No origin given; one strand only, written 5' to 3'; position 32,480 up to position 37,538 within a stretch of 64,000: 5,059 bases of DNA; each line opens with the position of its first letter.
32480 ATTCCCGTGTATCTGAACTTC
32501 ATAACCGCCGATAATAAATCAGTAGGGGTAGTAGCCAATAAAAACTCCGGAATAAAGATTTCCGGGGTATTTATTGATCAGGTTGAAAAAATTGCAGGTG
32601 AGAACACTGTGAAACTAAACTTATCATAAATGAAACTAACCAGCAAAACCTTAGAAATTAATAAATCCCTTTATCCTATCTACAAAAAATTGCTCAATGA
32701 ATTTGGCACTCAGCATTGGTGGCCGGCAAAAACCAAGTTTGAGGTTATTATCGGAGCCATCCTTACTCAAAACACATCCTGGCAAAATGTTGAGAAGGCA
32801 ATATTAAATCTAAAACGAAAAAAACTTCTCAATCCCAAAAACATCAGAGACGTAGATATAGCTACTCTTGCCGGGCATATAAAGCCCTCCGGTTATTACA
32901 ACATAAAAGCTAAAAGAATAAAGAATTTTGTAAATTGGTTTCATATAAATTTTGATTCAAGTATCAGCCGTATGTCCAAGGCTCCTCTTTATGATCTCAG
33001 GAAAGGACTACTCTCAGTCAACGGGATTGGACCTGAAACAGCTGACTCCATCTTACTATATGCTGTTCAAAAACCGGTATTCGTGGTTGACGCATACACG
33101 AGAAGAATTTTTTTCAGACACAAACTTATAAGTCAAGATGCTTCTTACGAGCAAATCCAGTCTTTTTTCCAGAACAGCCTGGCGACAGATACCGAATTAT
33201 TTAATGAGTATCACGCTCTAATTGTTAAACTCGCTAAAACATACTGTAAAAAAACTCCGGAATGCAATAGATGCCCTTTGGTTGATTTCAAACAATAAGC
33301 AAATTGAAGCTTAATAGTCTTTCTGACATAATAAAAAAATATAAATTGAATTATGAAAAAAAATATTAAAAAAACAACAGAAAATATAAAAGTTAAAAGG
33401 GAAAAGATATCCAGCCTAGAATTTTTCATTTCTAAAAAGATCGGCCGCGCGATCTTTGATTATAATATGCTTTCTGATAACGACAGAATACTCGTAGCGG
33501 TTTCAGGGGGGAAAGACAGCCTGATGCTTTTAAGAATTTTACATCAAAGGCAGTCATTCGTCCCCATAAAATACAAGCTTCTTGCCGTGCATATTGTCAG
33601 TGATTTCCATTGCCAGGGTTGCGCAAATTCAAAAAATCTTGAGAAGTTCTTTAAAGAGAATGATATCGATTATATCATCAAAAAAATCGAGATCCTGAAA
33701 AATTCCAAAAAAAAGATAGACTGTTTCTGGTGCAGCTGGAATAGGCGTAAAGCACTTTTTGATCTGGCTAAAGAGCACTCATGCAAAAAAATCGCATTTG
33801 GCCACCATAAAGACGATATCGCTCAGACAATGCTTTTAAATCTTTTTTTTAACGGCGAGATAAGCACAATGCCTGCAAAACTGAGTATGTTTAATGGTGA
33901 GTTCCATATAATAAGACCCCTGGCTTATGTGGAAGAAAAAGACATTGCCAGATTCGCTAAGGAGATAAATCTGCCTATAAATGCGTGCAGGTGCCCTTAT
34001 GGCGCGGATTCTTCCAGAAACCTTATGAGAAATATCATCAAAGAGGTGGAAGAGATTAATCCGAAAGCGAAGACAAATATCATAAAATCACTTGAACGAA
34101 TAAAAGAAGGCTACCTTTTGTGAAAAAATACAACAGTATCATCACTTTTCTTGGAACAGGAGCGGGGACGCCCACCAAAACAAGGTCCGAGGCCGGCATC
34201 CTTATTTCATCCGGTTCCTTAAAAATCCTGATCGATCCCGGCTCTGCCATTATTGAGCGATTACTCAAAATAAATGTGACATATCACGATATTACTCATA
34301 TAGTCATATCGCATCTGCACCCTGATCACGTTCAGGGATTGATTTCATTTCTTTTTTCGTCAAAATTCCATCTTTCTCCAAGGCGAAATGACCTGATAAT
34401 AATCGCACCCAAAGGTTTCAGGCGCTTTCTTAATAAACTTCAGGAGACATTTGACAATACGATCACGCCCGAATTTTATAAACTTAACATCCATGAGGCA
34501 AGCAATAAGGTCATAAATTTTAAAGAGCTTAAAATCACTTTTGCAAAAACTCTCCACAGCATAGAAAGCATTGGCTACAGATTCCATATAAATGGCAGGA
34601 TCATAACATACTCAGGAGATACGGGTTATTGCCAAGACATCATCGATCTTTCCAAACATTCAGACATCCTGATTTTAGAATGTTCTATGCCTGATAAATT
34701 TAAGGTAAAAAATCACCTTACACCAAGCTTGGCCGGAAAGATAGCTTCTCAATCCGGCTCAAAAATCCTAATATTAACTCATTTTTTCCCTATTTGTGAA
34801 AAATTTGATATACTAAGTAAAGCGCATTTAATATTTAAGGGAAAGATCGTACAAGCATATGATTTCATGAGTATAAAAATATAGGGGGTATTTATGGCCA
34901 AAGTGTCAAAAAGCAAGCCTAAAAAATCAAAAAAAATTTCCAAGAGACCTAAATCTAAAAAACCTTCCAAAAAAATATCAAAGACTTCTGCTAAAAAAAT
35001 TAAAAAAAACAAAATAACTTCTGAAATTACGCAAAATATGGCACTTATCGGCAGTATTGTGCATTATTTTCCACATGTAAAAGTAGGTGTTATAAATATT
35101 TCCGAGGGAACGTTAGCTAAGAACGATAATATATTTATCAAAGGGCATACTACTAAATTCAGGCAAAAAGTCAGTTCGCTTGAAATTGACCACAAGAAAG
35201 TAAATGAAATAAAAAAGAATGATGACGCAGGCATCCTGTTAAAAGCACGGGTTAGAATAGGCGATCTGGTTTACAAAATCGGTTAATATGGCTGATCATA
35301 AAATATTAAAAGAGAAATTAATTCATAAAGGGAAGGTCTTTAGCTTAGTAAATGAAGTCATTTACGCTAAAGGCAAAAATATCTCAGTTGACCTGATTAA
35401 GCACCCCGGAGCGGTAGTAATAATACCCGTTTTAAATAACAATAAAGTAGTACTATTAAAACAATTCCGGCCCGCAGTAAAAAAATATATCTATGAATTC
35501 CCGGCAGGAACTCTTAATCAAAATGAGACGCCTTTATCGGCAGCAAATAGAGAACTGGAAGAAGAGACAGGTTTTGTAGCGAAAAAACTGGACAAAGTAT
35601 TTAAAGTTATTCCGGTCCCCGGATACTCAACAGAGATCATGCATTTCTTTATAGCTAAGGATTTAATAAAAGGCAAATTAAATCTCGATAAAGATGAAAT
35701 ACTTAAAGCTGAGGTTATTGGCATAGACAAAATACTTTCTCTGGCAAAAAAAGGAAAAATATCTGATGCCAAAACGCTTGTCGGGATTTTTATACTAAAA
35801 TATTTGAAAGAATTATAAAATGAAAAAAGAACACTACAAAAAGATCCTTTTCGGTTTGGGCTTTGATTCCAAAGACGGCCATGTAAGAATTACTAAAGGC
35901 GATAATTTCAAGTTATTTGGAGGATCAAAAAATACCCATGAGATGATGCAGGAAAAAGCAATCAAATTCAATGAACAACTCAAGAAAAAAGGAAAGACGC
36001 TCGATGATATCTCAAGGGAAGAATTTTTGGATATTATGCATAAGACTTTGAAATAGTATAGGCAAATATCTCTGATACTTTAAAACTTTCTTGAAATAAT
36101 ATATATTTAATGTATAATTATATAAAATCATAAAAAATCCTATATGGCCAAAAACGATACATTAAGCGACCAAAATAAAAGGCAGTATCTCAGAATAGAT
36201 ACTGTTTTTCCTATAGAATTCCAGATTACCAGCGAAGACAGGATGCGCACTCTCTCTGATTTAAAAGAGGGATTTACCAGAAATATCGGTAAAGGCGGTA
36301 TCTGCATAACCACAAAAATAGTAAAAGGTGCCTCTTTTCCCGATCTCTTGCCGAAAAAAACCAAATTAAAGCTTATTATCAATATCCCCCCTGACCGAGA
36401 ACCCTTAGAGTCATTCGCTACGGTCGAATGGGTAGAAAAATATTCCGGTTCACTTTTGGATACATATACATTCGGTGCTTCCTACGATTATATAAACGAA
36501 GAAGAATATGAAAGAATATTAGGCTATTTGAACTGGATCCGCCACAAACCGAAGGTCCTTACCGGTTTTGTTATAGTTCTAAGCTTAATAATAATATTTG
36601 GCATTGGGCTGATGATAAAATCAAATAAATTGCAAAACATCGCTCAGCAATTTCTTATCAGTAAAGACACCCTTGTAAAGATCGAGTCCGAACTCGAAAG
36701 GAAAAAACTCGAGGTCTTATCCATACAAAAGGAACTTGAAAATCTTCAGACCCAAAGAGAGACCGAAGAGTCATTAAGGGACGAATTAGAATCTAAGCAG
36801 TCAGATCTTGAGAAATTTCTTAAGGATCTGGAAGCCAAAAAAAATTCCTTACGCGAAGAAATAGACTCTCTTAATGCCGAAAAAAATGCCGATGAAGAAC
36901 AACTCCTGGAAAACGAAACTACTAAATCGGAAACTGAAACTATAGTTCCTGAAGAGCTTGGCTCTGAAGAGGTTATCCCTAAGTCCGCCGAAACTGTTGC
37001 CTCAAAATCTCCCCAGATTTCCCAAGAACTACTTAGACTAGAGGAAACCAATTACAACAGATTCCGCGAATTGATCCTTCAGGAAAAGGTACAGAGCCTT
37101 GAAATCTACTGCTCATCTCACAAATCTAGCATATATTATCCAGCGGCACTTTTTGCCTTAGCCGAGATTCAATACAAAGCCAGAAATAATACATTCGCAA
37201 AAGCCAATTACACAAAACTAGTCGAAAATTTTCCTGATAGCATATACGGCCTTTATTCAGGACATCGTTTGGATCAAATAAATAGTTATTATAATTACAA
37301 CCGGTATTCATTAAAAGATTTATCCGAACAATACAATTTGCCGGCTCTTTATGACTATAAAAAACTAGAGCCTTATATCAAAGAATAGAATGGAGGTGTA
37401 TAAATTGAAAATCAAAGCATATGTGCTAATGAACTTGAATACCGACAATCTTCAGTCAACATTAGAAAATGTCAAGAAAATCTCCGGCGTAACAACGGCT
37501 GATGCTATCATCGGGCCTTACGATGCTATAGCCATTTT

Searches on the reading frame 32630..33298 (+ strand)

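Call 60: search_protein_families(library=pfam, proteins=[window:32630-33298:+], max_evalue=0.001)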
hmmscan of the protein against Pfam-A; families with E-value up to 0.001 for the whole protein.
window:32630-33298:+ (222 aa): 2 families
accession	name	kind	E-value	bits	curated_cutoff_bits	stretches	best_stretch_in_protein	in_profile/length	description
PF00730.31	HhH-GPD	-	1.9e-17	64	26.2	1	41-181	1-103/108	HhH-GPD superfamily base excision DNA repair protein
PF00633.29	HHH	-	8.3e-05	22.7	24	1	124-144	10-30/30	Helix-hairpin-helix motif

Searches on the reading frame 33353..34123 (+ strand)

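Call 60: search_protein_families(library=pfam, proteins=[window:33353-34123:+], max_evalue=0.001)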
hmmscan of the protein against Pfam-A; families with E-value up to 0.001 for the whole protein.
window:33353-34123:+ (256 aa): 1 family
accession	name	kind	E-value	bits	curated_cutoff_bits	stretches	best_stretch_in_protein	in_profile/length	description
PF01171.26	ATP_bind_3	-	6.5e-20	72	27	1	46-227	2-181/182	PP-loop family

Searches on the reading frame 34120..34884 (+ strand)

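Call 48: search_protein_families(library=padloc, proteins=[window:34120-34884:+], max_evalue=0.001)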
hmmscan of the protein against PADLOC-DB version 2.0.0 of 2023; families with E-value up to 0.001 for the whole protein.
window:34120-34884:+ (254 aa): 2 families
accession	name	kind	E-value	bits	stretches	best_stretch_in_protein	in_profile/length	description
PDLC03805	RTasMBL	-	1.9e-05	22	1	26-80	13-70/322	DRT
PDLC03854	LmuA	-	0.00019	18.7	1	33-86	26-85/345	-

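Call 60: search_protein_families(library=pfam, proteins=[window:34120-34884:+], max_evalue=0.001)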
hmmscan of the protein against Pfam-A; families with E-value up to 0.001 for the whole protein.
window:34120-34884:+ (254 aa): 4 families
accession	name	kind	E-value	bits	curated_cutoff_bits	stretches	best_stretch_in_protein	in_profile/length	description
PF12706.13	Lactamase_B_2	-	1.8e-19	70.6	27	1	36-222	3-200/200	Beta-lactamase superfamily domain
PF00753.33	Lactamase_B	-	1.2e-09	38.8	22.7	1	28-179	10-161/196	Metallo-beta-lactamase superfamily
PF23023.1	Anti-Pycsar_Apyc1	-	3.6e-06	27.1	50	1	8-85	5-81/250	Anti-Pycsar protein Apyc1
PF19583.5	ODP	-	8.8e-05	22.9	27.2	1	27-169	6-137/194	ODP family beta lactamase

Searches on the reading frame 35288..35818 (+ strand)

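Call 60: search_protein_families(library=pfam, proteins=[window:35288-35818:+], max_evalue=0.001)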
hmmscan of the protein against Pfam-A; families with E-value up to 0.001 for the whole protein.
window:35288-35818:+ (176 aa): 1 family
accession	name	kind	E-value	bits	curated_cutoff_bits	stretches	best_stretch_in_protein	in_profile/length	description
PF00293.34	NUDIX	-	6.3e-17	62.3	21.1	1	39-162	2-129/134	NUDIX domain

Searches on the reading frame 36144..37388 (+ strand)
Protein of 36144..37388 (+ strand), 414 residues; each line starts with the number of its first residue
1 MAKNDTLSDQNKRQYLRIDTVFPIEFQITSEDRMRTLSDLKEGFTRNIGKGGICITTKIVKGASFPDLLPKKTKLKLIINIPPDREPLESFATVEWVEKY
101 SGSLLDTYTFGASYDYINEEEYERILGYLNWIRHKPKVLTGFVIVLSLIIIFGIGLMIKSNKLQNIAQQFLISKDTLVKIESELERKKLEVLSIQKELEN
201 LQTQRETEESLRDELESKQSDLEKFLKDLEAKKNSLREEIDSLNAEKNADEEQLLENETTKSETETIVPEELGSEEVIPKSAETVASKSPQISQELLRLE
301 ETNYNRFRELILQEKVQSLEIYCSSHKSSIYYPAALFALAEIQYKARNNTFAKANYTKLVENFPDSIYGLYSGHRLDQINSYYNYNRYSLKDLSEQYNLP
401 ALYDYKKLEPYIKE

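Call 3: search_protein_families(library=pfam, proteins=[window:36144-37388:+], max_evalue=0.01)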
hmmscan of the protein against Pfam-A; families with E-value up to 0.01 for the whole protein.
window:36144-37388:+ (414 aa): 2 families
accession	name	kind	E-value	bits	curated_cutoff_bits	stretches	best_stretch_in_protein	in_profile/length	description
PF13174.12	TPR_6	-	0.0019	19.2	26.3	1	335-366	2-33/33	Tetratricopeptide repeat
PF07238.19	PilZ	-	0.0046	17.7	22.5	1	11-129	1-100/102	PilZ domain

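Call 4: search_protein_families(library=ncbifam, proteins=[window:36144-37388:+], max_evalue=0.01)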
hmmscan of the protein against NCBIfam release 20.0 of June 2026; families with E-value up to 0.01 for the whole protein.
window:36144-37388:+ (414 aa): 8 families
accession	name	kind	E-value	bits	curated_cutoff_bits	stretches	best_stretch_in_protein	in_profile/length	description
NF038350.1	taxis_HmpF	equivalog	6.3e-06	24.8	200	1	174-267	109-203/553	pilus motility taxis protein HmpF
TIGR00219.1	mreC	equivalog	8.1e-05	21.9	92.75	1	144-248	11-115/283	rod shape-determining protein MreC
NF047368.1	collar_FlbB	equivalog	0.00084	19.2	110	1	142-253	12-121/193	periplasmic-type flagellar collar protein FlbB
TIGR02266.1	gmx_TIGR02266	paralog_domain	0.0031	17.7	68.7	1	33-99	9-67/96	TIGR02266 family protein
TIGR02795.1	tol_pal_ybgF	equivalog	0.0032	18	90.1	1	322-366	65-109/119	tol-pal system protein YbgF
NF006543.0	PRK09039.1-2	equivalog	0.0037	17.1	305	1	139-296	17-161/350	peptidoglycan -binding protein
TIGR02168.1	SMC_prok_B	equivalog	0.0052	14.5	567.35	1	164-303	277-416/1181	chromosome segregation protein SMC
TIGR02169.1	SMC_prok_A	equivalog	0.0062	14.3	729.4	1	160-305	833-977/1165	chromosome segregation protein SMC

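Call 48: search_protein_families(library=padloc, proteins=[window:36144-37388:+], max_evalue=0.001)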
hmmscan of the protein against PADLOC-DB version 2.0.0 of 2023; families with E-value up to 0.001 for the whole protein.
window:36144-37388:+ (414 aa): 0 families
